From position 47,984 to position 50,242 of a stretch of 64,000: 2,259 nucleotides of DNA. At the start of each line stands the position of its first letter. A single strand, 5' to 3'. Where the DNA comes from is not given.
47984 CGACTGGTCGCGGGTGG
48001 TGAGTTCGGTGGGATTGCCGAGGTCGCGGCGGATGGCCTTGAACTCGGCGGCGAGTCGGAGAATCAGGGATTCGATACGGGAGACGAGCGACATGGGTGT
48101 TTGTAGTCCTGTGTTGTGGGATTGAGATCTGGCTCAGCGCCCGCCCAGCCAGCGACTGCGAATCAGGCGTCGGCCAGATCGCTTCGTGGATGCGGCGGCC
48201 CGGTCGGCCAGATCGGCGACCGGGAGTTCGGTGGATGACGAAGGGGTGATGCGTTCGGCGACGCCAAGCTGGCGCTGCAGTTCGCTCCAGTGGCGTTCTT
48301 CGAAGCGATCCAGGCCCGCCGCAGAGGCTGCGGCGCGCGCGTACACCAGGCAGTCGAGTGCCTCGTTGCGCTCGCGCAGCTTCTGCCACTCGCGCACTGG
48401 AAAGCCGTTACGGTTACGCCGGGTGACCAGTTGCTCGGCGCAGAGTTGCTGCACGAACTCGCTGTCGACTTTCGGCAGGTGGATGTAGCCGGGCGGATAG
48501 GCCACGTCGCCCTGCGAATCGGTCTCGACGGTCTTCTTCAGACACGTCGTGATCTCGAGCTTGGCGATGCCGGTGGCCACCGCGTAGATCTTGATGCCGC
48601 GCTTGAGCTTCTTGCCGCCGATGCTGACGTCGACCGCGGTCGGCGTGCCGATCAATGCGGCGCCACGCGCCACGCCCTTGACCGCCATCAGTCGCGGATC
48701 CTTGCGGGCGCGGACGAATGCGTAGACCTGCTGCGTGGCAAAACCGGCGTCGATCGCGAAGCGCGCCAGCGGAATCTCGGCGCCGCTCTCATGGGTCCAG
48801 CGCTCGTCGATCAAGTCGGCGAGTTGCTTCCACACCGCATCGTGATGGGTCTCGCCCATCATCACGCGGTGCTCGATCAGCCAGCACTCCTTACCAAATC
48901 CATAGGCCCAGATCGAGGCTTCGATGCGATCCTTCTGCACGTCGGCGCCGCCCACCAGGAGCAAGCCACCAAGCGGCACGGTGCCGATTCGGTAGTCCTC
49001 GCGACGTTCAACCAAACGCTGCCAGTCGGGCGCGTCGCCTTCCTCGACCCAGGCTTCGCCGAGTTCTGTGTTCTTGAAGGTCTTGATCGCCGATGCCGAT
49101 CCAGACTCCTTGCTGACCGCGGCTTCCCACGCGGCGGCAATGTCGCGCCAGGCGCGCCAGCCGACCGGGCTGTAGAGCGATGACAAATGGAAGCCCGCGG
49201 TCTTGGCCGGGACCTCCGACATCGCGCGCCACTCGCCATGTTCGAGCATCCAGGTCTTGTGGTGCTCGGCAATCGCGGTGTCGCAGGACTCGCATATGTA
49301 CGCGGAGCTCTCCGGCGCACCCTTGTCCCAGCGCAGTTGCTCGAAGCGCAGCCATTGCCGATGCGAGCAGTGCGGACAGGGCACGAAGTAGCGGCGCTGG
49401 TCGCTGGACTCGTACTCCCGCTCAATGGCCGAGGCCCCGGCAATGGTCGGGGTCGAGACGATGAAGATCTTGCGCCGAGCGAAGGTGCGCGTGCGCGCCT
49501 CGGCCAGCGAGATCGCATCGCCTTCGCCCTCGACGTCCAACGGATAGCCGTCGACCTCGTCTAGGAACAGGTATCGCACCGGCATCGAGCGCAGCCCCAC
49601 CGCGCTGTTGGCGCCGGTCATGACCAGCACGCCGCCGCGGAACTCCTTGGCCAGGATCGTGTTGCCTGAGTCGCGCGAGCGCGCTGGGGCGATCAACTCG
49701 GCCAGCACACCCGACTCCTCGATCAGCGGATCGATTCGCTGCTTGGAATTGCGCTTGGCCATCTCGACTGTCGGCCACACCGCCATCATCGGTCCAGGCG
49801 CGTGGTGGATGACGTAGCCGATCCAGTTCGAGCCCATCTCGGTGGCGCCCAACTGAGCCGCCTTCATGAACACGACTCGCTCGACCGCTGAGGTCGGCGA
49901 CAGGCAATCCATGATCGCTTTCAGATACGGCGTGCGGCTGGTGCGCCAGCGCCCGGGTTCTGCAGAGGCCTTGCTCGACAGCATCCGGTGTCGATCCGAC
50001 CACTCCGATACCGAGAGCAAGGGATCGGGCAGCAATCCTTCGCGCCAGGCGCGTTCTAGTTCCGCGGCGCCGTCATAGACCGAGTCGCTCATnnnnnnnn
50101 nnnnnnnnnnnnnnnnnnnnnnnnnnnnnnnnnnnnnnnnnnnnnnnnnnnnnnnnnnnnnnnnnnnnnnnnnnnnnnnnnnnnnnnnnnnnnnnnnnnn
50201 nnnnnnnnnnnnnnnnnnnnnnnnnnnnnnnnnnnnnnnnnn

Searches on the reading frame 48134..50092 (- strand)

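Call 56: search_protein_families(library=phrogs, proteins=[window:48134-50092:-], max_evalue=0.00001)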
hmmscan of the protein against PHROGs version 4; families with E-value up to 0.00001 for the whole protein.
window:48134-50092:- (652 aa): 9 families
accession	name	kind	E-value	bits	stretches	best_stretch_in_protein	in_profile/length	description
phrog_15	-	head and packaging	1.4e-260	869.5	1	2-651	331-980/1330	terminase large subunit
phrog_21311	-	head and packaging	3.1e-61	208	1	107-312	2-218/218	terminase large subunit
phrog_16406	-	unknown function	3.8e-37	129.3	1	218-598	2-391/601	-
phrog_675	-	head and packaging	6.4e-34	118.2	1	49-326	41-311/576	terminase large subunit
phrog_3028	-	unknown function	1.3e-30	107.8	1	427-632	4-193/203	-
phrog_3925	-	head and packaging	6e-26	92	1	15-129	30-140/150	terminase large subunit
phrog_15657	-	unknown function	4.8e-24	86.2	1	293-507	22-224/230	-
phrog_4145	-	head and packaging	1.7e-13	51.4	1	20-201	23-201/209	terminase large subunit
phrog_12876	-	head and packaging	1e-06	29.6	1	110-267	4-146/235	terminase large subunit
